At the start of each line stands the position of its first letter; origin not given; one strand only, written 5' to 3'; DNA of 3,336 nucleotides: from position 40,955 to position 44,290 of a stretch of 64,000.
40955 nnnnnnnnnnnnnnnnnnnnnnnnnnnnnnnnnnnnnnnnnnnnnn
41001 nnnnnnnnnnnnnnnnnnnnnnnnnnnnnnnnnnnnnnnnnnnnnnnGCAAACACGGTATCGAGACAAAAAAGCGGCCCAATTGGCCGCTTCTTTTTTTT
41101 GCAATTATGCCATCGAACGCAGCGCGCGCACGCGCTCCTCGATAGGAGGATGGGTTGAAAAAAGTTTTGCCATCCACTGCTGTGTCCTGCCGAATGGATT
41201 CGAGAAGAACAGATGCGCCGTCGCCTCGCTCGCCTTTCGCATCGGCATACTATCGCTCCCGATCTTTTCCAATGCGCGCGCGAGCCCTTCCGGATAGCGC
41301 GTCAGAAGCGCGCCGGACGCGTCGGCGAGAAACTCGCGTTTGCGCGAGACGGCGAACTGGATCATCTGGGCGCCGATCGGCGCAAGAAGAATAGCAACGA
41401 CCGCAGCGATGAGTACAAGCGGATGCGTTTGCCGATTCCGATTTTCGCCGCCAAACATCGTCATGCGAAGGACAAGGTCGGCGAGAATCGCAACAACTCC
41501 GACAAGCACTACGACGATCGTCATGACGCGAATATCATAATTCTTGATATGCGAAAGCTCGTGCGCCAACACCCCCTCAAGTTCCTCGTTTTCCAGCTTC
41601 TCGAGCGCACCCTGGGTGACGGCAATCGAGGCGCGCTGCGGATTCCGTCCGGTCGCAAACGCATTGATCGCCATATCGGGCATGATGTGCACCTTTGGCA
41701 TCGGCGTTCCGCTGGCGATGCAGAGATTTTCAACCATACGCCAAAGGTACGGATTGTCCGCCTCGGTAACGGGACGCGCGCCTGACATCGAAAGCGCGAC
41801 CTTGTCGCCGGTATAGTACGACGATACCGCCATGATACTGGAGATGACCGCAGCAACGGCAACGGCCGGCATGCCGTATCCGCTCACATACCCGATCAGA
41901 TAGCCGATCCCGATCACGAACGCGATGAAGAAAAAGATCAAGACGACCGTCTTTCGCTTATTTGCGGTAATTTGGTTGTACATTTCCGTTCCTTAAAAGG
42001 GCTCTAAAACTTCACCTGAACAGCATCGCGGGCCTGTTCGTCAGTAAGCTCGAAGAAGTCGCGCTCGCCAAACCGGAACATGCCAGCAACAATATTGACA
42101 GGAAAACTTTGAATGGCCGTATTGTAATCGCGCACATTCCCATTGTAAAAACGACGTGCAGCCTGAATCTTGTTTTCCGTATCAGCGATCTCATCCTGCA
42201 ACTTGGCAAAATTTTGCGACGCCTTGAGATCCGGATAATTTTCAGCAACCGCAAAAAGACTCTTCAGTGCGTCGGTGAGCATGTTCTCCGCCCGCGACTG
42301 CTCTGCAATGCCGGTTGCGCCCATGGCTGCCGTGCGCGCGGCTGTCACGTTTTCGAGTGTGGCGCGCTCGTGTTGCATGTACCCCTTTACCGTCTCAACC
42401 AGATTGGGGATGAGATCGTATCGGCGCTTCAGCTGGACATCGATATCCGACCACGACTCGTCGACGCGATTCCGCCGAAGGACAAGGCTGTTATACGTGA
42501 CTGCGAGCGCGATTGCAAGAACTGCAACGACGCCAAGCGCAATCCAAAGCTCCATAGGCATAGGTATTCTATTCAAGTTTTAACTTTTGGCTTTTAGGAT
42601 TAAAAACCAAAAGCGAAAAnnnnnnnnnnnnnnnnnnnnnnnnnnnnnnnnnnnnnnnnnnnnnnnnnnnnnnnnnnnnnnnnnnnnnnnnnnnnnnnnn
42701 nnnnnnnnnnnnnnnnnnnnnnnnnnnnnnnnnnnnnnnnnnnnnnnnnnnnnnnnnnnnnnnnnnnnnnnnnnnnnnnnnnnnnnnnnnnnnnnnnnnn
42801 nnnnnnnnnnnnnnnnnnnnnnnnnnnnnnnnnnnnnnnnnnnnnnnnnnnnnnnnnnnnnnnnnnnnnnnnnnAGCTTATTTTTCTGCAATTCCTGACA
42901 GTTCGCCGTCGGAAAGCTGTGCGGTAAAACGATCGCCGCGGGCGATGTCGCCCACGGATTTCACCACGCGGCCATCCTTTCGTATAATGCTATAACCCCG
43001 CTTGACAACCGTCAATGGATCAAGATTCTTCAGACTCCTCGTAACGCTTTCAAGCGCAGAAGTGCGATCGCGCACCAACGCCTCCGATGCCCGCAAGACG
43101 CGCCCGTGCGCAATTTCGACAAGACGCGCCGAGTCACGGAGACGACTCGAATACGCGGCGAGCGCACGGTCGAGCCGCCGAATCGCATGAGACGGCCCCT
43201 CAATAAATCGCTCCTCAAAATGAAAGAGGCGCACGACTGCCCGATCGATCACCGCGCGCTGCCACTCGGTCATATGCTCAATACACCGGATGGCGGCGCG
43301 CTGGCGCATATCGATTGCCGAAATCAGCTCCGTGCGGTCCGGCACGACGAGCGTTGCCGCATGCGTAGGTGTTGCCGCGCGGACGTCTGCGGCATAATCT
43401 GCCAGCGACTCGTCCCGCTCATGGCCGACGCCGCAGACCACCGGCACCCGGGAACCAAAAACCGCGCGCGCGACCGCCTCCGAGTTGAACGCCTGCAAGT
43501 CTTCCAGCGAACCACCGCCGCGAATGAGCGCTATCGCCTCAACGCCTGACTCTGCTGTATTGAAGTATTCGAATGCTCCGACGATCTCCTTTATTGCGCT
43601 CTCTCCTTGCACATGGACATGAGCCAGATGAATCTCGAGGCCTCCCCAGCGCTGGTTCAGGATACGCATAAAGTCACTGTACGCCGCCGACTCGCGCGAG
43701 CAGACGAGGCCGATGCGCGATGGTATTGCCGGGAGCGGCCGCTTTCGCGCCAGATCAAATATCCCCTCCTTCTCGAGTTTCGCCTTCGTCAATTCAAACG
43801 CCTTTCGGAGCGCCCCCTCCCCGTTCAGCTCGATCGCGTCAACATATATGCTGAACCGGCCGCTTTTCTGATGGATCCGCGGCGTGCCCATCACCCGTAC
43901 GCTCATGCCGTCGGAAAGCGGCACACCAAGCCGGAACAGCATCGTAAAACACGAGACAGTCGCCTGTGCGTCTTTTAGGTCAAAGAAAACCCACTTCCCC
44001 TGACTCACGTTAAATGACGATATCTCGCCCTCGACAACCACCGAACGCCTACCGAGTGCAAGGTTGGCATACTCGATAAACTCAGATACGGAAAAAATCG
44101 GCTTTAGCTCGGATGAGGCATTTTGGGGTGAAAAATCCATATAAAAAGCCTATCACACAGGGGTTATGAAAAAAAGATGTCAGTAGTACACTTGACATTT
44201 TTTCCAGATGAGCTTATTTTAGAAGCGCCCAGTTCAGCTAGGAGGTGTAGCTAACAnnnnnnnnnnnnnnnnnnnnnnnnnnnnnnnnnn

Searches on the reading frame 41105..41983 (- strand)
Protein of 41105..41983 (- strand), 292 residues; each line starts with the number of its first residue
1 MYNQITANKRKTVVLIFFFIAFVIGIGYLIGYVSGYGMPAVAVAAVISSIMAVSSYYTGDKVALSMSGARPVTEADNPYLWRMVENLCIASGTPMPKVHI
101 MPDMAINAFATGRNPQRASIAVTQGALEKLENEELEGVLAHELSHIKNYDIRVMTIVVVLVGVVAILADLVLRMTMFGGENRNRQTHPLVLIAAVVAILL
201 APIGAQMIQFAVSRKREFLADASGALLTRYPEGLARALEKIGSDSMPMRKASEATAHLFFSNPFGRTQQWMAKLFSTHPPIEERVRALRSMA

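Call 56: search_protein_families(library=pfam, proteins=[window:41105-41983:-], max_evalue=0.0001)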
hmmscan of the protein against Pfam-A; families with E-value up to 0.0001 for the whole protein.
window:41105-41983:- (292 aa): 2 families
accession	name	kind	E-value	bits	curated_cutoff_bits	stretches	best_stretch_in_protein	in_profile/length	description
PF01435.24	Peptidase_M48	-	3.3e-32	112.3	20.3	1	75-291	2-185/186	Peptidase family M48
PF05569.17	Peptidase_M56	-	4.7e-05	23.1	31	0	118-160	176-218/296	BlaR1 peptidase M56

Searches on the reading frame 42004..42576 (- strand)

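Call 56: search_protein_families(library=pfam, proteins=[window:42004-42576:-], max_evalue=0.0001)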
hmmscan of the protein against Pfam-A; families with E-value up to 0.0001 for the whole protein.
window:42004-42576:- (190 aa): 1 family
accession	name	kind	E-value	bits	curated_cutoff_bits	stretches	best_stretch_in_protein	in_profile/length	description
PF04011.17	LemA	-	9.9e-65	217.4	26.2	1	41-190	1-149/149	LemA family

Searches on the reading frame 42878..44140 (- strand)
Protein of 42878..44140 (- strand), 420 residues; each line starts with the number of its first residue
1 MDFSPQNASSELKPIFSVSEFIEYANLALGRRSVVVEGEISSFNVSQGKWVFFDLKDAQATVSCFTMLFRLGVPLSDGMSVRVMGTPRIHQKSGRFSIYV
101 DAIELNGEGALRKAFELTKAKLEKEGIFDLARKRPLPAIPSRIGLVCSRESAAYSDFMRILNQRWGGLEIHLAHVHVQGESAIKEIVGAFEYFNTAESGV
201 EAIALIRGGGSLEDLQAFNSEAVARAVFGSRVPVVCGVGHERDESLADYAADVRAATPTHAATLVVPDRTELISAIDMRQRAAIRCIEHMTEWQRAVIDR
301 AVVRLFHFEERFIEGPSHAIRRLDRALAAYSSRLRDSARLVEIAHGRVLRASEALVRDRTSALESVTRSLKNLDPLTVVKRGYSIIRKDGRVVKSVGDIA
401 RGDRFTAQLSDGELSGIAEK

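Call 56: search_protein_families(library=pfam, proteins=[window:42878-44140:-], max_evalue=0.0001)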
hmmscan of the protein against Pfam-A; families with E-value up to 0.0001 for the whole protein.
window:42878-44140:- (420 aa): 3 families
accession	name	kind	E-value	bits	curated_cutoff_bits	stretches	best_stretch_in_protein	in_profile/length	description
PF02601.20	Exonuc_VII_L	-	2.4e-76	257.7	35.9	1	127-414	1-312/315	Exonuclease VII, large subunit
PF13742.12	tRNA_anti_2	-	1.8e-14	54.2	27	1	16-104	1-95/95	OB-fold nucleic acid binding domain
PF01336.31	tRNA_anti-codon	-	2.9e-07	30.8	27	1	34-105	1-74/75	OB-fold nucleic acid binding domain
